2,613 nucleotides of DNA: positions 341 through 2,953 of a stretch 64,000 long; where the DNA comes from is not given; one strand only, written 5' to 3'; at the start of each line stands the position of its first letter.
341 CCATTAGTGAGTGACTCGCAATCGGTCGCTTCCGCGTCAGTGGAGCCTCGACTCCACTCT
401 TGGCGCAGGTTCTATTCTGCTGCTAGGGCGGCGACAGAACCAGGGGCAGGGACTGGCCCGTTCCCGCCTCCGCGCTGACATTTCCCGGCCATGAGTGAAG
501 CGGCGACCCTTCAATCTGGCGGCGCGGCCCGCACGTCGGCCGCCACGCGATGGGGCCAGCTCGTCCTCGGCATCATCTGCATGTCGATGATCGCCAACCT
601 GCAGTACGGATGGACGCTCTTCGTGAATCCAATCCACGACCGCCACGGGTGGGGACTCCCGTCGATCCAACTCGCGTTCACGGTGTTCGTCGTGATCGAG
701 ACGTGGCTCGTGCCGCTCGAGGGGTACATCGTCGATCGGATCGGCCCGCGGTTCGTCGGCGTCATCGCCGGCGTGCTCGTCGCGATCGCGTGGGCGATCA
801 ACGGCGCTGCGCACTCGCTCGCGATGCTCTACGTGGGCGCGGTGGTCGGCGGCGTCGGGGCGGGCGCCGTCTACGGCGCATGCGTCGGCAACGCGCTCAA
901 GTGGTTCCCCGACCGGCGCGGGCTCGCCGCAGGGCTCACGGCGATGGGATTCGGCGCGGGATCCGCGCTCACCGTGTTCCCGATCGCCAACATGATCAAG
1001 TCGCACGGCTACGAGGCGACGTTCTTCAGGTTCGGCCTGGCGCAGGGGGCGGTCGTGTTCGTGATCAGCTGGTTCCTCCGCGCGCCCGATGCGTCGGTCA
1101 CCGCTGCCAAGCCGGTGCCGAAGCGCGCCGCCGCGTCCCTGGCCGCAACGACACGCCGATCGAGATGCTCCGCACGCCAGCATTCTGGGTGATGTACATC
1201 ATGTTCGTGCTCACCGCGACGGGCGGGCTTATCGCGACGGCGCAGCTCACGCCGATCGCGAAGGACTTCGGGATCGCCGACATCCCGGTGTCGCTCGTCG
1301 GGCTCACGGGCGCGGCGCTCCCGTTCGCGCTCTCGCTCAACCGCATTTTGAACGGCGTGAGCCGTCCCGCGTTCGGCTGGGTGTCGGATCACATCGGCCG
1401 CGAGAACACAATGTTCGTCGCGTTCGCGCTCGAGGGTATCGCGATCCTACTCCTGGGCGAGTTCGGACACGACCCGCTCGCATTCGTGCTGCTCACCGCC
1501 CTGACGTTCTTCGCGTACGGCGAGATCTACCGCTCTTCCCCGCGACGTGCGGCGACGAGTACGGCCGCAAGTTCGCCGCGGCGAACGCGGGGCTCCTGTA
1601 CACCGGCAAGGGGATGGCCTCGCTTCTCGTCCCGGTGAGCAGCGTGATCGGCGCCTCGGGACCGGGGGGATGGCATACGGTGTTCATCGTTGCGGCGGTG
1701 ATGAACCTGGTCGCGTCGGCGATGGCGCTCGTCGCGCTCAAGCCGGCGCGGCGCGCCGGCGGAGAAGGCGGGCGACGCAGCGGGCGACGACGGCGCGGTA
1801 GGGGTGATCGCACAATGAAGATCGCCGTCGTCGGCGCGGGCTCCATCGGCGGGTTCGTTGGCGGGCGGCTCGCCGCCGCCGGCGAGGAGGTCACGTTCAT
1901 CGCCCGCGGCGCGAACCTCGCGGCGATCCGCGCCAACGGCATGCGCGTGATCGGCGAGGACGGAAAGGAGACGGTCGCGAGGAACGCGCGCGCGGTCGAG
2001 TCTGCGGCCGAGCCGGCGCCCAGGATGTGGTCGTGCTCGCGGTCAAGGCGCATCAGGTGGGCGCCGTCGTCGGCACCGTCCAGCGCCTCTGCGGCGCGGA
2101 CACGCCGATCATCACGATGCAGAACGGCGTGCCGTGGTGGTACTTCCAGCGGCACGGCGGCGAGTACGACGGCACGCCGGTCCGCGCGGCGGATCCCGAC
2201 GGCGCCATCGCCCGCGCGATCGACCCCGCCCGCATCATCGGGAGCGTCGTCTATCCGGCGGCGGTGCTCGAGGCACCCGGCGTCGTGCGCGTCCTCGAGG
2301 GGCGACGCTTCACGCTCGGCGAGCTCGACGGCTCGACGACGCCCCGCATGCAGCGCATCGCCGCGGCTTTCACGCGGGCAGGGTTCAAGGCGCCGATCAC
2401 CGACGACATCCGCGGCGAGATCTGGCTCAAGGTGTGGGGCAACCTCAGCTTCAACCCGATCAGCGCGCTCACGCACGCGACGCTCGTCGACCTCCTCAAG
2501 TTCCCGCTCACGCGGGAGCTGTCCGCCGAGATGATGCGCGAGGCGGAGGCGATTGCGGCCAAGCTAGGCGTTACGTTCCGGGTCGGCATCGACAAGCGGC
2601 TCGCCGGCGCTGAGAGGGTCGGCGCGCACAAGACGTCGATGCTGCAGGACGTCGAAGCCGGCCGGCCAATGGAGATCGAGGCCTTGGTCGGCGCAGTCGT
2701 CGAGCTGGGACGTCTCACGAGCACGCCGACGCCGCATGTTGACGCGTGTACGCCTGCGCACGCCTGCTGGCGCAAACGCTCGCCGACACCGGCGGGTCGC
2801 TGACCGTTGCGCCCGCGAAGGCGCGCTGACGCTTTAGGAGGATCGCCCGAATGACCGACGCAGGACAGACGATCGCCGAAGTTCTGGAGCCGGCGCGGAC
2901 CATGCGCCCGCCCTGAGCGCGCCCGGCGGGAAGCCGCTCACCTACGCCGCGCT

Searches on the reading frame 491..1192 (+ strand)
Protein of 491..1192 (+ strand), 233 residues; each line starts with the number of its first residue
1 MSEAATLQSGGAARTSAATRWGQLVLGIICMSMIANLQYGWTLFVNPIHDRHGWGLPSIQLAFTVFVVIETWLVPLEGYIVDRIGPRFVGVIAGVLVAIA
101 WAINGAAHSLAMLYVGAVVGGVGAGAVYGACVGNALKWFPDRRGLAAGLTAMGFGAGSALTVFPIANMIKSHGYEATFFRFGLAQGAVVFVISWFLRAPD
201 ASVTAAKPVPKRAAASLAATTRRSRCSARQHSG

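Call 94: search_protein_families(library=pfam, proteins=[window:491-1192:+], max_evalue=0.0001)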
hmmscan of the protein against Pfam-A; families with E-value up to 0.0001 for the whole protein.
window:491-1192:+ (233 aa): 1 family
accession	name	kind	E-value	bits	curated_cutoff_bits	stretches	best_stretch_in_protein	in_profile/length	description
PF07690.21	MFS_1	-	7.7e-19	68.2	33.4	1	30-211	3-187/347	Major Facilitator Superfamily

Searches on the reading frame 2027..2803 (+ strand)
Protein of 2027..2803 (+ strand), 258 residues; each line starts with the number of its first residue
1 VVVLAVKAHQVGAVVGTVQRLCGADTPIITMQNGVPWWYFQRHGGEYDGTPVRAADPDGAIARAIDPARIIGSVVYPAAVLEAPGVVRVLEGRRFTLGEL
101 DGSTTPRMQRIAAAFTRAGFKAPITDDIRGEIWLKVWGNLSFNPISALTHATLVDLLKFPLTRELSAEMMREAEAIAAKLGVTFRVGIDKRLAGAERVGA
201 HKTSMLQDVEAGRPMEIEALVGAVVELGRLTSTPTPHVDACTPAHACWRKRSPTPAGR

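Call 94: search_protein_families(library=pfam, proteins=[window:2027-2803:+], max_evalue=0.0001)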
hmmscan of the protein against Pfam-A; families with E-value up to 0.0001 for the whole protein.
window:2027-2803:+ (258 aa): 2 families
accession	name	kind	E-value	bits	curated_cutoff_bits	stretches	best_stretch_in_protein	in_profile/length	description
PF08546.17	ApbA_C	-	4e-29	102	22.7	1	127-240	1-116/125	Ketopantoate reductase PanE/ApbA C terminal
PF02558.23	ApbA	-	7.6e-08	32.6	22.2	0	2-35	70-103/150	Ketopantoate reductase PanE/ApbA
